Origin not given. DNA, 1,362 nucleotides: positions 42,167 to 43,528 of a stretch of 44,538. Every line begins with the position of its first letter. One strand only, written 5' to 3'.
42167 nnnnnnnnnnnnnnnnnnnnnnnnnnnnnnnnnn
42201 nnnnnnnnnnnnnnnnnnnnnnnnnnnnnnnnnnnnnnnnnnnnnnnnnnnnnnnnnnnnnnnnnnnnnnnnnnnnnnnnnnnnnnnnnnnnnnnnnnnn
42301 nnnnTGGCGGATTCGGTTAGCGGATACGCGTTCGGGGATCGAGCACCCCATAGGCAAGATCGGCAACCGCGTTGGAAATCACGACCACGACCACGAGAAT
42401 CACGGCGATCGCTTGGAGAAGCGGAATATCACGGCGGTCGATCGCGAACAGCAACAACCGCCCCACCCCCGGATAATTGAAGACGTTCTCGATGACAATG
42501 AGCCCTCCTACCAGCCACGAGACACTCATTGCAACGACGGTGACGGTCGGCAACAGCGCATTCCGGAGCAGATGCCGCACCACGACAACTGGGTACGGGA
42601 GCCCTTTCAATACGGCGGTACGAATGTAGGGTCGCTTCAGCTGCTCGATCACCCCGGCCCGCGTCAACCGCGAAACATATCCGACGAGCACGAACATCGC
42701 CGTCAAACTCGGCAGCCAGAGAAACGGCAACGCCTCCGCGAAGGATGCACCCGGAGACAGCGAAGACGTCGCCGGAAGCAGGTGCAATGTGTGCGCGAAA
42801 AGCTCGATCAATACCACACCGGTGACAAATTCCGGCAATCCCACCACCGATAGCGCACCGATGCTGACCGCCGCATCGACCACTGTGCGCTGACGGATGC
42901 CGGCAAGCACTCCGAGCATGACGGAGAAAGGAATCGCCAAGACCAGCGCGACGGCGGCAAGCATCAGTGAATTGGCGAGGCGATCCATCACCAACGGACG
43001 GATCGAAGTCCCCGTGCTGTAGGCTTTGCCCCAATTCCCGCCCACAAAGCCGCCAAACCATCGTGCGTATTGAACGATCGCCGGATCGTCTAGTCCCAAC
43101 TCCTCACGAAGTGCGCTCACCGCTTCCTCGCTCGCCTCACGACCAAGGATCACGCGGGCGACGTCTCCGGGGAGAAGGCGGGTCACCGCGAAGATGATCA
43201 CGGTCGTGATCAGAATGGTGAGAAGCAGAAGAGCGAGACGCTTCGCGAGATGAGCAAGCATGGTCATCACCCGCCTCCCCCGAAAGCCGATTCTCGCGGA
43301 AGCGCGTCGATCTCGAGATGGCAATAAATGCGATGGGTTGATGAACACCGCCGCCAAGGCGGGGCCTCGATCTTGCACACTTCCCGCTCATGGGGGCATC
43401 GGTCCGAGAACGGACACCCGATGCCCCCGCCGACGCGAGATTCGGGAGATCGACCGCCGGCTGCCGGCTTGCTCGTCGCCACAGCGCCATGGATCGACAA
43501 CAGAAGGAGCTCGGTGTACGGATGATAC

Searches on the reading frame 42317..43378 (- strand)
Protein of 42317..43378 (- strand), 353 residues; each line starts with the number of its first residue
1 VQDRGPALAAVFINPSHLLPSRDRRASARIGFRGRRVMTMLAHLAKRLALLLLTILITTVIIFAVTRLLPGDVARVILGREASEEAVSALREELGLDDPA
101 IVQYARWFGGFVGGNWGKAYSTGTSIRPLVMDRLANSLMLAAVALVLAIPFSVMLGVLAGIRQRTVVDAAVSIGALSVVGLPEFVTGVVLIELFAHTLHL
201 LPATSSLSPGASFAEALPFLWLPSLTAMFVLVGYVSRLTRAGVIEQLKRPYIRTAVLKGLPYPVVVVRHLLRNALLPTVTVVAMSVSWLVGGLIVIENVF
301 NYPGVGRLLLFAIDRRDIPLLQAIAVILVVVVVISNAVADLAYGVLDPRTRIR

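Call 37: search_protein_families(library=pfam, proteins=[window:42317-43378:-], max_evalue=0.00001)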
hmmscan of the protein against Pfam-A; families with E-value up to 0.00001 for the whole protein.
window:42317-43378:- (353 aa): 2 families
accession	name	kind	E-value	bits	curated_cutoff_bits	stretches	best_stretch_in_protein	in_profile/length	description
PF00528.27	BPD_transp_1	-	1.3e-30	107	26.4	1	153-351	2-183/184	Binding-protein-dependent transport system inner membrane component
PF19300.4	BPD_transp_1_N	-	2.5e-11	44.2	23.8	1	40-115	1-76/114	Binding-prot-dependent transport system membrane comp, N-term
